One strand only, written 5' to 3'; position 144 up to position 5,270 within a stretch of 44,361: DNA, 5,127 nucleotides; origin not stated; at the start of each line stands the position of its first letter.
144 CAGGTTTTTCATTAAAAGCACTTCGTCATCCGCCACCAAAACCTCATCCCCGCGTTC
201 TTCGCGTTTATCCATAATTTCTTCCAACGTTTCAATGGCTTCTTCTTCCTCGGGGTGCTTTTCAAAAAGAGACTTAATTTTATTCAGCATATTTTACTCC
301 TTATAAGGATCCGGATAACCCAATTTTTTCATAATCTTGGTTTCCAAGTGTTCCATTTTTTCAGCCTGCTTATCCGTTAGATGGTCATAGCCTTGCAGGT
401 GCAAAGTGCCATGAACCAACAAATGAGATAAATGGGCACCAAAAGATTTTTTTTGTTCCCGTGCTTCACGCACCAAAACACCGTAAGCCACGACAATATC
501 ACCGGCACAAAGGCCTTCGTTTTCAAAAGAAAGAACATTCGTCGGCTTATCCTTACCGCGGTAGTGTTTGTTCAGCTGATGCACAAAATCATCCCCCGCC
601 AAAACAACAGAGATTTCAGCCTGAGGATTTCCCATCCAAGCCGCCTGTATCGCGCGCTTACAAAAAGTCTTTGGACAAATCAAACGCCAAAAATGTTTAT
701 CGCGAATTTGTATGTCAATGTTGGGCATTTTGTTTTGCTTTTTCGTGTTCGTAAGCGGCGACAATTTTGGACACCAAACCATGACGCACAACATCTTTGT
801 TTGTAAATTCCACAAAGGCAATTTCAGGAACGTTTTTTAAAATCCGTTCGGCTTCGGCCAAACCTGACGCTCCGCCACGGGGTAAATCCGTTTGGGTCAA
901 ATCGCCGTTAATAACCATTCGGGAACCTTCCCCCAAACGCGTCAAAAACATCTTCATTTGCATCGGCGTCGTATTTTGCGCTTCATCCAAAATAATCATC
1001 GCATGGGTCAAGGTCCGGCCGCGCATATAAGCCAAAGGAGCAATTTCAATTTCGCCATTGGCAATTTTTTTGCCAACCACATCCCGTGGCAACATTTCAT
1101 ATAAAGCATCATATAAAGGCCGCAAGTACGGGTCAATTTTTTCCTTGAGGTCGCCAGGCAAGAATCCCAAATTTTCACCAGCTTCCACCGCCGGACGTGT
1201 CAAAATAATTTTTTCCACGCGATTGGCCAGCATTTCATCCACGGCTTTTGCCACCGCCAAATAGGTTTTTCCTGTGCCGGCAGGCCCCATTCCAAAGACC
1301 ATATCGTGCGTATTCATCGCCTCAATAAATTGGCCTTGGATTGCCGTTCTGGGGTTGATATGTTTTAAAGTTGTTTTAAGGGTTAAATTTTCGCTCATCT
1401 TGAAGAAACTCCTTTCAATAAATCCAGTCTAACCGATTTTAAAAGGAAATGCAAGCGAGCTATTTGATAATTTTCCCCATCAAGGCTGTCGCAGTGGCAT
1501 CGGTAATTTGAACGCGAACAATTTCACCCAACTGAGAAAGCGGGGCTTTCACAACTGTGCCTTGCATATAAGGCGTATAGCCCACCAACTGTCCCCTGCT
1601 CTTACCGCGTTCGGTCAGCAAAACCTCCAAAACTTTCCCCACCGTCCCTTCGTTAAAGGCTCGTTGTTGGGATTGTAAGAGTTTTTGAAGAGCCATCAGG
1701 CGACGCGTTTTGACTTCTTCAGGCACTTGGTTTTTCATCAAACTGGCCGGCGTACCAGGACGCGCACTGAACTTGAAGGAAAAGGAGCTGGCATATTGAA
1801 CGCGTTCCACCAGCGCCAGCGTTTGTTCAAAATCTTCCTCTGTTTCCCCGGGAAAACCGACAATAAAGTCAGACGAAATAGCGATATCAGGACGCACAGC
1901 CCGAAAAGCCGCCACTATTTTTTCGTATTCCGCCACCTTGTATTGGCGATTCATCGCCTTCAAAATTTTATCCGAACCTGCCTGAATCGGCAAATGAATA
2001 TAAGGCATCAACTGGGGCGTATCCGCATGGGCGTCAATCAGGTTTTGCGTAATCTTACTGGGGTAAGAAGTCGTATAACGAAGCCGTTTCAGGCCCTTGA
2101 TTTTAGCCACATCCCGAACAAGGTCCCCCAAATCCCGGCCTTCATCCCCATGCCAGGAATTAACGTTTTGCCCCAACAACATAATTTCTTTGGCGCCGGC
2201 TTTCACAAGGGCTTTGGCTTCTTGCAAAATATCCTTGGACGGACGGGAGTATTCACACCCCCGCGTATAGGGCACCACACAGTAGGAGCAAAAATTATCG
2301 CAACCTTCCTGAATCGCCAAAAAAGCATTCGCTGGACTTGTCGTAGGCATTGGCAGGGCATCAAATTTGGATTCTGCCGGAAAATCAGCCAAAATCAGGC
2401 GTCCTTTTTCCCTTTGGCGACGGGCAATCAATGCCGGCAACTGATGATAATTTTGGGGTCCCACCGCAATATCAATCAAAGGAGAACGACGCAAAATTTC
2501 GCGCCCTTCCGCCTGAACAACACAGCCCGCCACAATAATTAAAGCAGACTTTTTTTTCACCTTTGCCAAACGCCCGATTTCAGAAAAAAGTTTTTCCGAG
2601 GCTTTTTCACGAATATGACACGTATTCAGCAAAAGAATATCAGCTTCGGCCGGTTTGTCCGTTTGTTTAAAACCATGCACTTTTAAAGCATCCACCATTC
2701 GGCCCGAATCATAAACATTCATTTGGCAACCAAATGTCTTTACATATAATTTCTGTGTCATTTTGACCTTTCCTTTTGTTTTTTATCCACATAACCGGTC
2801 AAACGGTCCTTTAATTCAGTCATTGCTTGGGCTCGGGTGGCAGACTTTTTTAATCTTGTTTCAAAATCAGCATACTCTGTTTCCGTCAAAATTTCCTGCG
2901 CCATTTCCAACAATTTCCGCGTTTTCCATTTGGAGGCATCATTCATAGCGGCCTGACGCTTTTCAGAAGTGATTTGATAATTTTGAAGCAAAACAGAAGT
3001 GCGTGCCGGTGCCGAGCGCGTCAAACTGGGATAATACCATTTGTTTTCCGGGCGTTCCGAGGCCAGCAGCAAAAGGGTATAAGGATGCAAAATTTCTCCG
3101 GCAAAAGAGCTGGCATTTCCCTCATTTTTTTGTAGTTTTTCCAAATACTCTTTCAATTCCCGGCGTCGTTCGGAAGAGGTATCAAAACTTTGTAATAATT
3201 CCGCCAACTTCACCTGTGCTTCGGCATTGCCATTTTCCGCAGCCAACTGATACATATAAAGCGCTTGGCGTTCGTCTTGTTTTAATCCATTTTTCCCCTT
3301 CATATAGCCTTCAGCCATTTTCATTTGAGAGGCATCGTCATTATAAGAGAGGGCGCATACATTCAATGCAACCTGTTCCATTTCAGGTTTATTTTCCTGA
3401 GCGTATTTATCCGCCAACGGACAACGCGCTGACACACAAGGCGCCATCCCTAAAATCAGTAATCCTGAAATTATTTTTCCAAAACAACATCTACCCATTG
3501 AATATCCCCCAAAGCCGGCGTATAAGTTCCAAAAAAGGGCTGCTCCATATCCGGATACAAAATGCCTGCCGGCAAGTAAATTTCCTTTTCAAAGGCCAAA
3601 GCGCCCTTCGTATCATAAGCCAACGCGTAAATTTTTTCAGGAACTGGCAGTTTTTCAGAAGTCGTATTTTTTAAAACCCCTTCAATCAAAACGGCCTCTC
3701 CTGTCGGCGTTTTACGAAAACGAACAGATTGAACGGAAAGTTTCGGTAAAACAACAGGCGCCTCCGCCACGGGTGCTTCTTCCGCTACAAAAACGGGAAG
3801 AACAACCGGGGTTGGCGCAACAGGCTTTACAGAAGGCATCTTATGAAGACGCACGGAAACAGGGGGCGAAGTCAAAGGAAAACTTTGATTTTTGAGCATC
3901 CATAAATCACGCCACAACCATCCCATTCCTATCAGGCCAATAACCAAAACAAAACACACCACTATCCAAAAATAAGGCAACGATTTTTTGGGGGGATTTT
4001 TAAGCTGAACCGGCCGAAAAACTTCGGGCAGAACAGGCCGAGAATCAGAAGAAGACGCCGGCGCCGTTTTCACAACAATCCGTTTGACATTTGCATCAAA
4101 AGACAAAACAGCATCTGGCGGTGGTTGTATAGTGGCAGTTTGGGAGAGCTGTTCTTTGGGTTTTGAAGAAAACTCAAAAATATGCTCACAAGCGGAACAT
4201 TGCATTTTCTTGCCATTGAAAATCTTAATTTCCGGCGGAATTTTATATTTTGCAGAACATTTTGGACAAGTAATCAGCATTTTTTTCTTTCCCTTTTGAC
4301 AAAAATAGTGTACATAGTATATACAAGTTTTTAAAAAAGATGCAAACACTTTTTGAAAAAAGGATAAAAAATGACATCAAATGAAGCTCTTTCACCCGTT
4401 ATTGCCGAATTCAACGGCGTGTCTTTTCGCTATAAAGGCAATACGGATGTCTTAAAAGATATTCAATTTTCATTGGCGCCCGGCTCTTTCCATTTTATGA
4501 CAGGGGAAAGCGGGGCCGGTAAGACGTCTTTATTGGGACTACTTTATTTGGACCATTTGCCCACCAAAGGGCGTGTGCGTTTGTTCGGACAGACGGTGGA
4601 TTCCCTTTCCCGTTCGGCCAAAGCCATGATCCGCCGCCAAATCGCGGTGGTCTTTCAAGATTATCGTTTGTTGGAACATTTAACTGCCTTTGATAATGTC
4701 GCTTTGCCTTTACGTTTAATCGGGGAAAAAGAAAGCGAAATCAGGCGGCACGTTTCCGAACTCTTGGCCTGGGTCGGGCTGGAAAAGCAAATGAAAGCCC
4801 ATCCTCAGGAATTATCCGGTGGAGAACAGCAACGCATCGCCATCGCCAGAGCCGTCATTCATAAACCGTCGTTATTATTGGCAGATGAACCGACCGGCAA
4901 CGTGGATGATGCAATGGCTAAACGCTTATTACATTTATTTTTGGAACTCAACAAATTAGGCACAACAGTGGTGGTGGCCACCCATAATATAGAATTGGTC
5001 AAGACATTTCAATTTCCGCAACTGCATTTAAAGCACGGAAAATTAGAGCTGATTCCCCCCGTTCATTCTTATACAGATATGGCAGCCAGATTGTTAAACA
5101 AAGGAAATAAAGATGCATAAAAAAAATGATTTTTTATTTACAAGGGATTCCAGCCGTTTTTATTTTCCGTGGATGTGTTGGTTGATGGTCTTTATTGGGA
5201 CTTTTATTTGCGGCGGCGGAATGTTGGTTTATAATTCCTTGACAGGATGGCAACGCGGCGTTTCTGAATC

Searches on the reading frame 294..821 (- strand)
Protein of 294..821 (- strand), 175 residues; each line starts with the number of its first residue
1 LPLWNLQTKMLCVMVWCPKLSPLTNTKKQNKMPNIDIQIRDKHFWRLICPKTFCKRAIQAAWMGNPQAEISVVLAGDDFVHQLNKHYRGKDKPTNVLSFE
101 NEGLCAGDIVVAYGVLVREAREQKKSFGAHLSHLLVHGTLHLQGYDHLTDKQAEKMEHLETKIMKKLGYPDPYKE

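Call 18: search_protein_families(library=pfam, proteins=[window:294-821:-], max_evalue=0.00001)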
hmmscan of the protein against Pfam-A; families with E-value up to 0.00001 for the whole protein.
window:294-821:- (175 aa): 1 family
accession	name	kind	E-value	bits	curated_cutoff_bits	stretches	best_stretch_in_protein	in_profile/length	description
PF02130.23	YbeY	-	1.2e-31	109.6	25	1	59-167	16-129/129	Endoribonuclease YbeY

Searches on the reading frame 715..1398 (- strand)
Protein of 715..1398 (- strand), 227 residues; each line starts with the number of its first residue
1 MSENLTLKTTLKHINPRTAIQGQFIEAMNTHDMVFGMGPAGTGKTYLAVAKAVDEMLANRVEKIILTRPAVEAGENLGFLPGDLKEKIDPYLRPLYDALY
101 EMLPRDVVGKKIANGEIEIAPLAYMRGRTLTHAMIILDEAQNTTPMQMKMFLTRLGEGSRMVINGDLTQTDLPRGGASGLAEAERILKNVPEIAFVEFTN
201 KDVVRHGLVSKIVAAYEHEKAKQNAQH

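Call 18: search_protein_families(library=pfam, proteins=[window:715-1398:-], max_evalue=0.00001)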
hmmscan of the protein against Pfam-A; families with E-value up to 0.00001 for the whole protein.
window:715-1398:- (227 aa): 3 families
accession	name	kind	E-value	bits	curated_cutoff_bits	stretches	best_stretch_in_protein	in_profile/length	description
PF02562.22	PhoH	-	3.2e-93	311.3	27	1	14-217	2-205/205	PhoH-like protein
PF13604.12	AAA_30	-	1.1e-06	29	27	1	21-171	6-129/191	AAA domain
PF13245.12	AAA_19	-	6.9e-06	26.7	25.1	0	25-170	5-129/134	AAA domain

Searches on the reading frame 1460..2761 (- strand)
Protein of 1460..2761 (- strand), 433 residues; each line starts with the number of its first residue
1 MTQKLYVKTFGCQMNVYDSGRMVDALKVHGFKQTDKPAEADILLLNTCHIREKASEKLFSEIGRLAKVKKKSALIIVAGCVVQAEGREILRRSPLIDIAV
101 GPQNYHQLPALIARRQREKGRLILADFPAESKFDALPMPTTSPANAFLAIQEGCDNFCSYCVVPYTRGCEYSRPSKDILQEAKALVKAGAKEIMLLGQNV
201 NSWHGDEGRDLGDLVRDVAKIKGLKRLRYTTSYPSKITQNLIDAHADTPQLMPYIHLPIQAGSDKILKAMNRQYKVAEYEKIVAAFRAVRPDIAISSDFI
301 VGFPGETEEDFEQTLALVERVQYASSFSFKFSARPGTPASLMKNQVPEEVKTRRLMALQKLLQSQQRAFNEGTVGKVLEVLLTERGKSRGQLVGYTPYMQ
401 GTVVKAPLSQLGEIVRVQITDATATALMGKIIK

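Call 18: search_protein_families(library=pfam, proteins=[window:1460-2761:-], max_evalue=0.00001)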
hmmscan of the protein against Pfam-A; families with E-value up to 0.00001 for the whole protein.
window:1460-2761:- (433 aa): 3 families
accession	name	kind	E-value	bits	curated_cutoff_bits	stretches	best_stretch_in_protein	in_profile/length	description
PF00919.26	UPF0004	-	3.7e-31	107.5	27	1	4-101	1-98/98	Uncharacterized protein family UPF0004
PF04055.27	Radical_SAM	-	5.1e-26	92.3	29.5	1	150-317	3-165/166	Radical SAM superfamily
PF01938.26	TRAM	-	2.1e-11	43.9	21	1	373-431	3-60/61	TRAM domain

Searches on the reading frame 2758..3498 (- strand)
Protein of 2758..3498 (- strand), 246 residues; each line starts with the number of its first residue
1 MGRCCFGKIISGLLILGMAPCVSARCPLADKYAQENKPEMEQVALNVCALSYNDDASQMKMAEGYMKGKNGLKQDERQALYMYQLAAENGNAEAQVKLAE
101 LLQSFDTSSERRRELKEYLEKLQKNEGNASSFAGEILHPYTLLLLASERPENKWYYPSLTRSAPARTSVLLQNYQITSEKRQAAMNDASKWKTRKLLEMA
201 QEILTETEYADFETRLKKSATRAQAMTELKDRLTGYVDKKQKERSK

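Call 18: search_protein_families(library=pfam, proteins=[window:2758-3498:-], max_evalue=0.00001)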
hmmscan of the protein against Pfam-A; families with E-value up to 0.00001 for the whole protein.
window:2758-3498:- (246 aa): 1 family
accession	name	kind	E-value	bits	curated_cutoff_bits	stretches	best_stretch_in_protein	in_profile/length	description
PF08238.18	Sel1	-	8.8e-07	29.7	30.7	1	57-91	3-36/36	Sel1 repeat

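Call 24: search_protein_families(library=ncbifam, proteins=[window:2758-3498:-], max_evalue=0.01)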
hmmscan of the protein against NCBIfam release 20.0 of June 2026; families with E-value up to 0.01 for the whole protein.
window:2758-3498:- (246 aa): 2 families
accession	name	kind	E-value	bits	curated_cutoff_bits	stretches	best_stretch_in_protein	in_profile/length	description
NF033786.1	phenyl_MerG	equivalog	0.0017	18.4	350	1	65-103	119-156/217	phenylmercury resistance protein MerG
NF045484.1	TransRegExoR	equivalog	0.002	17.4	450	1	60-130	126-200/267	exopolysaccharide production regulator ExoR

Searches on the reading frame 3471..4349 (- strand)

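Call 18: search_protein_families(library=pfam, proteins=[window:3471-4349:-], max_evalue=0.00001)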
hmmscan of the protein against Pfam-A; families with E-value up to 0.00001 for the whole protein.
window:3471-4349:- (292 aa): 1 family
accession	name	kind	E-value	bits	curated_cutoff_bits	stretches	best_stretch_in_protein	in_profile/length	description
PF13717.11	Zn_ribbon_4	-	4.8e-10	39.6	30.3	1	24-58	1-35/36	zinc-ribbon domain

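Call 24: search_protein_families(library=ncbifam, proteins=[window:3471-4349:-], max_evalue=0.01)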
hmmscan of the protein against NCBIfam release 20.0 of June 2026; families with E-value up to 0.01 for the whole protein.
window:3471-4349:- (292 aa): 2 families
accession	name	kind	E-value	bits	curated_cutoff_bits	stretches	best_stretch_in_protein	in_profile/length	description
TIGR02098.1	MJ0042_CXXC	domain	1.9e-05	24.2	20.9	1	24-58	1-35/38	MJ0042-type zinc finger domain-containing protein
NF038384.1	zinc_YnfU_fam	subfamily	0.0085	15.7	36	0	21-61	12-51/52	YnfU family zinc-binding protein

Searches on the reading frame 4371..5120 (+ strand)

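Call 18: search_protein_families(library=pfam, proteins=[window:4371-5120:+], max_evalue=0.00001)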
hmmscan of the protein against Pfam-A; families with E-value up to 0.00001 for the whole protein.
window:4371-5120:+ (249 aa): 2 families
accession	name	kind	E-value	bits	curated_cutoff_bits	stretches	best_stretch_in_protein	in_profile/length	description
PF00005.33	ABC_tran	-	4e-33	115.3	25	1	28-175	1-136/137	ABC transporter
PF13304.12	AAA_21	-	1.2e-06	29.2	27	0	132-210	222-303/304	AAA domain, putative AbiEii toxin, Type IV TA system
